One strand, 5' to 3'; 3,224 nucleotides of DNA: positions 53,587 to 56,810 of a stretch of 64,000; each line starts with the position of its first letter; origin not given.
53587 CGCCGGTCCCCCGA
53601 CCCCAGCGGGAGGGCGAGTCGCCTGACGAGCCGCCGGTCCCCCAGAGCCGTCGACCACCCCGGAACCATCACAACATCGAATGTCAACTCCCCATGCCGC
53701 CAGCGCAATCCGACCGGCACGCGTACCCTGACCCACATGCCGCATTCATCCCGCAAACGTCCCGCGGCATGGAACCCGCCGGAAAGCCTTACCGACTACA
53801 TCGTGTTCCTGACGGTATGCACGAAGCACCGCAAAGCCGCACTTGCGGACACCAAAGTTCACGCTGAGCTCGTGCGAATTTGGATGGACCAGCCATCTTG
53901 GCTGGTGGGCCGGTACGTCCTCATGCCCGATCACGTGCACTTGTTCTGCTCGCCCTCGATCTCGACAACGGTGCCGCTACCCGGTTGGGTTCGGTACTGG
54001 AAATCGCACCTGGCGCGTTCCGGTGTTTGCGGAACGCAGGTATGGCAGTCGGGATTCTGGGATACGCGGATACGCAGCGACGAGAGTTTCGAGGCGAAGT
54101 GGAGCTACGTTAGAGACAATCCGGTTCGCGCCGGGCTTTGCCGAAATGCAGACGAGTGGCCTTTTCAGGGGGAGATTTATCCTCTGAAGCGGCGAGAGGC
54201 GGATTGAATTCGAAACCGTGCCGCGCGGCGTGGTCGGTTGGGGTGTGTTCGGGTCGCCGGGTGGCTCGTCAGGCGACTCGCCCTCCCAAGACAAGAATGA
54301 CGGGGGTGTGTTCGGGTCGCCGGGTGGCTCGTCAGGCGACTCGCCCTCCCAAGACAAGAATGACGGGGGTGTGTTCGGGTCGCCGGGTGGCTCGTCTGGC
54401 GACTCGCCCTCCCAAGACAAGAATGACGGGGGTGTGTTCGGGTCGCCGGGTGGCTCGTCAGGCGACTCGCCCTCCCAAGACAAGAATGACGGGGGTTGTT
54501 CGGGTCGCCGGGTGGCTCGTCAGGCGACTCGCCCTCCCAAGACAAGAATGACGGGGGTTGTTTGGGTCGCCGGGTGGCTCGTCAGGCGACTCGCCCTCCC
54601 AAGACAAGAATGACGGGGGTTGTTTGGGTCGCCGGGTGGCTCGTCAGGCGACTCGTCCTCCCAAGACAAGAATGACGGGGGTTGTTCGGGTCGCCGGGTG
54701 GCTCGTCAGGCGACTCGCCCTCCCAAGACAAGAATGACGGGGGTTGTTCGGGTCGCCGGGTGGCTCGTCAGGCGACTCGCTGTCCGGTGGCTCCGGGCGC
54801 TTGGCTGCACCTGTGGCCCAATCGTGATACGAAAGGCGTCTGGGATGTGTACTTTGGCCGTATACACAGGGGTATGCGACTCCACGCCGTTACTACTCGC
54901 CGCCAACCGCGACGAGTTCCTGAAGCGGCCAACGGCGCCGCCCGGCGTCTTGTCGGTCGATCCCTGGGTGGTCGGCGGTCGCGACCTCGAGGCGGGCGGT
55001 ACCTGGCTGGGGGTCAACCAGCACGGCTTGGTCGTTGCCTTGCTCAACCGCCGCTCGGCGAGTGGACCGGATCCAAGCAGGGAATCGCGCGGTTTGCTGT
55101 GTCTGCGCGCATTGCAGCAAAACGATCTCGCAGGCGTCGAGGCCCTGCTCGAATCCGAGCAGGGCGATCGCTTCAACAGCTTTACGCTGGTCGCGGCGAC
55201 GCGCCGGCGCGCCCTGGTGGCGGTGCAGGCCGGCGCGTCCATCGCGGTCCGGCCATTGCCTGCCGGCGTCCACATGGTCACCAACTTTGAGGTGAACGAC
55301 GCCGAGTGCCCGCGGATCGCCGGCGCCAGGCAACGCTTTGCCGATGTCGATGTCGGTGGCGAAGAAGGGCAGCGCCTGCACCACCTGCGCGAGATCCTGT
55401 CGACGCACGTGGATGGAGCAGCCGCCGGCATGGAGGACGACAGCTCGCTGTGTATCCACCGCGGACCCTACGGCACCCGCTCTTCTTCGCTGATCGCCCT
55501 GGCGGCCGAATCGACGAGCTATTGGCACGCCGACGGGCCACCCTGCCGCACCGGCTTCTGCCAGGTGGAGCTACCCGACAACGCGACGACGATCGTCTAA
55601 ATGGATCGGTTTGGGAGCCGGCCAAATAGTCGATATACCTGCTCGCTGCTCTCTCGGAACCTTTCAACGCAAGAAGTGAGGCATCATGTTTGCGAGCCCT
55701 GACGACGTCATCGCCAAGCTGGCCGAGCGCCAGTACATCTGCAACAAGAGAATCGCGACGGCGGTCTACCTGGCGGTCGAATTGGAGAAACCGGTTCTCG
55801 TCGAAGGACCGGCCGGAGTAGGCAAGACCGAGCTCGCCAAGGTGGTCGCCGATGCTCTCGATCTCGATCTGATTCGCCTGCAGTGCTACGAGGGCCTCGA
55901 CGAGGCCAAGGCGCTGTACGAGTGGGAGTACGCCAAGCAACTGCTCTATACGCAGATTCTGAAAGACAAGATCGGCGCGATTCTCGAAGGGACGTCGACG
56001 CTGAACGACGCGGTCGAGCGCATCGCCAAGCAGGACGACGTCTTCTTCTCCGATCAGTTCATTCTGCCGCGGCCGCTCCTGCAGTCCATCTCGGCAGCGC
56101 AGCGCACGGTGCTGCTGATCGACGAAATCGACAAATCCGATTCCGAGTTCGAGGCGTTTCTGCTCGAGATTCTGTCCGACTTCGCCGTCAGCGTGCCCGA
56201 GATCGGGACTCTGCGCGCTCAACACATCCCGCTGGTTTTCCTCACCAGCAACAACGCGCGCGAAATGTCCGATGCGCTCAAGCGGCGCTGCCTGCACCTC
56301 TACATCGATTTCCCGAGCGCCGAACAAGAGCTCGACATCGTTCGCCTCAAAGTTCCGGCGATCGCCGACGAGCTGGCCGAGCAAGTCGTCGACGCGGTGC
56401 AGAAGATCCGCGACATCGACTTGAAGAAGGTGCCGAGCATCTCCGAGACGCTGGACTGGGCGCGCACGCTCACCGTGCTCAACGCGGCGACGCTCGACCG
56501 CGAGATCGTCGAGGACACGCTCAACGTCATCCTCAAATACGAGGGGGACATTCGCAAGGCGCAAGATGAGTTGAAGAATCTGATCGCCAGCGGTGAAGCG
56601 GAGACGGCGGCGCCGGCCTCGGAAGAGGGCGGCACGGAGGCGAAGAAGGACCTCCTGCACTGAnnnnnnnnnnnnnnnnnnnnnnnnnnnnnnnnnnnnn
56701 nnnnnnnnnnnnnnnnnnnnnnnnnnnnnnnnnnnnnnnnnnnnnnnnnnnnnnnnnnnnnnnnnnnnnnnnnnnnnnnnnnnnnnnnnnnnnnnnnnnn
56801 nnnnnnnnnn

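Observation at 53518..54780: REPtron: RAYT tyrosine transposase flanked by inverted REP arrays (3 x 46 bp upstream, ~9 x 62 bp downstream)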

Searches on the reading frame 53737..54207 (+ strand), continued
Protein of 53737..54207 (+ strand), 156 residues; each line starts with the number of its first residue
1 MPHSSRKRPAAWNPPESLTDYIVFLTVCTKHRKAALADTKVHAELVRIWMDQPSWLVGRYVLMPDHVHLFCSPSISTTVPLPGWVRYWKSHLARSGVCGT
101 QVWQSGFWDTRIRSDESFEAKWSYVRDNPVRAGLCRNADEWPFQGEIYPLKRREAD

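Call 62: predict_structure(alignment_id=A2)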
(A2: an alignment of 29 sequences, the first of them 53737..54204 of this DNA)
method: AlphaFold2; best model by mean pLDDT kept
length: 156 residues; sequences in the alignment: 29
mean_pLDDT: 89.0   pTM: 0.82
mean pLDDT of the five models: 89.0, 87.1, 86.2, 85.9, 85.9
residues with pLDDT >= 90: 115; 70-90: 18; 50-70: 19; < 50: 4
segments of 3 or more residues with pLDDT < 50: 1-3
pLDDT, mean of each block of 10 residues (from residue 1): 51 63 95 96 98 95 98 89 96 93 91 89 97 98 97 68
secondary structure, 60 per line:
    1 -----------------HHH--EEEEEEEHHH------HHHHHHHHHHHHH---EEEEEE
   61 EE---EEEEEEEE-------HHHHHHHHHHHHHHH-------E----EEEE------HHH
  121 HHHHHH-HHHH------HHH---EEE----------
elements in order: E23-29 H39-51 E55-62 E66-73 H81-95 E108-111 H118-126 H128-131 E144-146

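Call 66: find_related_loci(query=A2, collection=viral_contigs, flank=4000)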
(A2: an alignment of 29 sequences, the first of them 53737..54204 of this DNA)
Query A2 (156 aa) in viral_contigs; peptide patterns used: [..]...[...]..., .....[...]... (x = any residue, [..] = any of these).
191 stretches matched a pattern; 7 encode a relative of the query (tblastn E <= 1e-3); 7 distinct loci.
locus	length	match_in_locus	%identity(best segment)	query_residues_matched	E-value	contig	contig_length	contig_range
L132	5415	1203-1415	32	28-95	2e-5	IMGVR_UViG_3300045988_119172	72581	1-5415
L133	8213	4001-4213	32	28-95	1e-5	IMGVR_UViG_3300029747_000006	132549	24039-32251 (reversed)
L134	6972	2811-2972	37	28-79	3e-5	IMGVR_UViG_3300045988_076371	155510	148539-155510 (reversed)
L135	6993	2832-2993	37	28-79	2e-5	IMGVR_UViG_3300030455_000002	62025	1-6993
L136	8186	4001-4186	30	13-72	3e-5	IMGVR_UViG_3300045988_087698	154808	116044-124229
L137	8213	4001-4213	28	28-95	3e-5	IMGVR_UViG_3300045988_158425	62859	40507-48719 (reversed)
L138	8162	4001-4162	37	28-79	3e-5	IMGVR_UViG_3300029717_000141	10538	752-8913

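Call 67: fold_search(model_id=the predicted structure, library=pdb)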
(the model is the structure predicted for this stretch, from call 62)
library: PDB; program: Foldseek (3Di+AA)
matches with E <= 10: 1136; with E <= 0.001: 30
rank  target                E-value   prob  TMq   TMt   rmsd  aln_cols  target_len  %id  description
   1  4er8_A                3.9e-09  1.00  0.67  0.63   3.5       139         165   22  Structure of the REP associates tyrosine transposase bound to a REP hairpin (released 2012-08-15)
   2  2xma_A                2.2e-06  1.00  0.51  0.57   7.9       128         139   19  DEINOCOCCUS RADIODURANS ISDRA2 TRANSPOSASE RIGHT END DNA COMPLEX (released 2010-10-13)
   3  2xqc_D                2.3e-06  1.00  0.49  0.57  10.1       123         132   20  DEINOCOCCUS RADIODURANS ISDRA2 TRANSPOSASE COMPLEXED WITH LEFT END RECOGNITION AND CLEAVAGE SITE AND ZN (released 2010-10-13)
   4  2xma_B                2.6e-06  1.00  0.51  0.58   7.9       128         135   19  DEINOCOCCUS RADIODURANS ISDRA2 TRANSPOSASE RIGHT END DNA COMPLEX (released 2010-10-13)
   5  2xo6_D                2.6e-06  1.00  0.50  0.60   7.0       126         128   18  DEINOCOCCUS RADIODURANS ISDRA2 TRANSPOSASE Y132F MUTANT COMPLEXED WITH LEFT END RECOGNITION AND CLEAVAGE SITE (released 2010-10-13)
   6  2xma_E                3.0e-06  1.00  0.51  0.56   8.0       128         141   19  DEINOCOCCUS RADIODURANS ISDRA2 TRANSPOSASE RIGHT END DNA COMPLEX (released 2010-10-13)
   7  2xm3_A                4.6e-06  1.00  0.51  0.61   6.6       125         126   20  Deinococcus radiodurans ISDra2 Transposase Left end DNA complex (released 2010-10-13)
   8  2xm3_C                5.5e-06  1.00  0.51  0.61   7.1       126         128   19  Deinococcus radiodurans ISDra2 Transposase Left end DNA complex (released 2010-10-13)
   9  2xo6_A                7.0e-06  1.00  0.51  0.59   7.9       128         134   18  DEINOCOCCUS RADIODURANS ISDRA2 TRANSPOSASE Y132F MUTANT COMPLEXED WITH LEFT END RECOGNITION AND CLEAVAGE SITE (released 2010-10-13)
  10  2xm3_D                1.0e-05  1.00  0.50  0.59   6.6       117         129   20  Deinococcus radiodurans ISDra2 Transposase Left end DNA complex (released 2010-10-13)
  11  2xm3_B                1.4e-05  1.00  0.51  0.61   7.0       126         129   19  Deinococcus radiodurans ISDra2 Transposase Left end DNA complex (released 2010-10-13)
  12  2f4f_A                1.4e-05  1.00  0.50  0.59  13.1       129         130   16  Crystal structure of IS200 transposase (released 2005-12-13)
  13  2a6m_B                2.3e-05  1.00  0.51  0.53  15.4       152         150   11  Crystal Structure of the ISHp608 Transposase (released 2005-10-25)
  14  2vjv_A                2.7e-05  1.00  0.49  0.60   7.0       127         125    9  Crystal structure of the IS608 transposase in complex with left end 26-mer DNA hairpin and a 6-mer DNA representing th (released 2008-02-19)
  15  2vic_A                3.9e-05  1.00  0.51  0.52  10.2       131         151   10  CRYSTAL STRUCTURE OF THE ISHP608 TRANSPOSASE IN COMPLEX with Left end 26- mer DNA and manganese (released 2008-02-19)
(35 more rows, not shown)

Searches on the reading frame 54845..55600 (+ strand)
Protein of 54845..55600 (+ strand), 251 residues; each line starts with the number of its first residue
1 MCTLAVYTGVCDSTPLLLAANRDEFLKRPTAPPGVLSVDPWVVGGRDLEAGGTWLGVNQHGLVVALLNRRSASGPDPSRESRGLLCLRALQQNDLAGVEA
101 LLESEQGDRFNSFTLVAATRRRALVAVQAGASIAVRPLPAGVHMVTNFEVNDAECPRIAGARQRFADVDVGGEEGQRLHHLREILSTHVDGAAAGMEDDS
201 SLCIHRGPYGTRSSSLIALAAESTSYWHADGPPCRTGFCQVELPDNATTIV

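Call 4: search_protein_families(library=pfam, proteins=[window:54845-55600:+], max_evalue=0.01)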
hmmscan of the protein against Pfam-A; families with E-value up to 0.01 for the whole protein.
window:54845-55600:+ (251 aa): 1 family
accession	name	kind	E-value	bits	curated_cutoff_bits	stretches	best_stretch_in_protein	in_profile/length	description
PF05742.17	TANGO2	-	8.9e-31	108.4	22.6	1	1-222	1-245/257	Transport and Golgi organisation 2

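Call 6: search_protein_families(library=ncbifam, proteins=[window:54845-55600:+], max_evalue=0.01)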
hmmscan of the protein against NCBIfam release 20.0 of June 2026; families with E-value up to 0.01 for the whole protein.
window:54845-55600:+ (251 aa): 1 family
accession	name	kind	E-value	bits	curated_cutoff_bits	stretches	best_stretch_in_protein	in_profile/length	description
NF040521.1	C45_proenzyme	subfamily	1.7e-06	27.6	85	1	55-213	146-302/313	C45 family autoproteolytic acyltransferase/hydrolase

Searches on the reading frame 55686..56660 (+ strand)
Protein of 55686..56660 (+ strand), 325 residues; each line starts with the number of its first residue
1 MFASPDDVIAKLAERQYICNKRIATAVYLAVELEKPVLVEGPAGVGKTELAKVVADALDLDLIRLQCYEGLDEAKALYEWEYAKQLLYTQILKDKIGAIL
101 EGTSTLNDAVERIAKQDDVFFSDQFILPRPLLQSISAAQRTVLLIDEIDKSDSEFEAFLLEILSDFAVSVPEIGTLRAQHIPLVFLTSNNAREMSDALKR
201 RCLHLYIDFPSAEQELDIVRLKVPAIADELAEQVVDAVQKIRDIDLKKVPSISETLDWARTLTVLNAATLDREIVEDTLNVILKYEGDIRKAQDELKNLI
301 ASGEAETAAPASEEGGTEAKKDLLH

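Call 60: list_cluster_members(proteins=[window:55686-56660:+, P0001, L001:8315-8896:+, L001:10239-11390:+])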
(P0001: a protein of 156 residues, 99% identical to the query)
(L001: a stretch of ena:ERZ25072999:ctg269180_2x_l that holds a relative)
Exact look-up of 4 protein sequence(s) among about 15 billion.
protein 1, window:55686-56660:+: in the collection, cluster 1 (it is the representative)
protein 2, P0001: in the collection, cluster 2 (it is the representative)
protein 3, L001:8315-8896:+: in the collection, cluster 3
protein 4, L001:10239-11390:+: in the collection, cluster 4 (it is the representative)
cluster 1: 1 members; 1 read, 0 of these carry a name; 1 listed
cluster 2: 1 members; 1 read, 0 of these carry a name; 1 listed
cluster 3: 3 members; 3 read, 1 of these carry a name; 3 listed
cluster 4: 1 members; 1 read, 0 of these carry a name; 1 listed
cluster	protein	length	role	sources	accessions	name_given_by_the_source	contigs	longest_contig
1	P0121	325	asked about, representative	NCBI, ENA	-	-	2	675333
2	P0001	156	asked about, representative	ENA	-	-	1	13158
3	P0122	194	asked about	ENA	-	-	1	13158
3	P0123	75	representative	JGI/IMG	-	uncharacterized protein with von Willebrand factor type A (vWA) domain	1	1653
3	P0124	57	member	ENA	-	-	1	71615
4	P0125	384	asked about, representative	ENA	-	-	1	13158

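Call 61: find_encoding_contigs(protein=P0121, flank=10000, max_places=3)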
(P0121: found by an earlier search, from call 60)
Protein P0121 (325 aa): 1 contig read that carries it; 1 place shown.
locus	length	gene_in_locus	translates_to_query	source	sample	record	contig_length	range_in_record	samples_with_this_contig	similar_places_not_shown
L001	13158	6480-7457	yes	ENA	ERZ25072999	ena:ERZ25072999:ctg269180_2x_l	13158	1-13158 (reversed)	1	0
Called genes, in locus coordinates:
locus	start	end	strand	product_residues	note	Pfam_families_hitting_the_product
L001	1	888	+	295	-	?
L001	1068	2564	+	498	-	-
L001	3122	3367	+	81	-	-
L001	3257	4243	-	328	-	PF09726:Macoilin (faint)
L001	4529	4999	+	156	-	-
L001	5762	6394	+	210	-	PF05742:TANGO2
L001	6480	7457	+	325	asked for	PF05496:RuvB_N (faint), PF13191:AAA_16 (weak), PF13401:AAA_22 (faint), PF00004:AAA, PF07724:AAA_2 (faint), PF07726:AAA_3 (faint), PF07728:AAA_5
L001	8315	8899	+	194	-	PF05762:VWA_CoxE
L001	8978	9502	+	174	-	PF02577:BFN_dom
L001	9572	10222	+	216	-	PF09976:TPR_21 (faint), PF13428:TPR_14 (faint), PF13174:TPR_6 (faint), PF13432:TPR_16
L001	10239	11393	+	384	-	PF00581:Rhodanese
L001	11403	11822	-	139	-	PF01850:PIN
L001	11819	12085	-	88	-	-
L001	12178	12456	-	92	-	-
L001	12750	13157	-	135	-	?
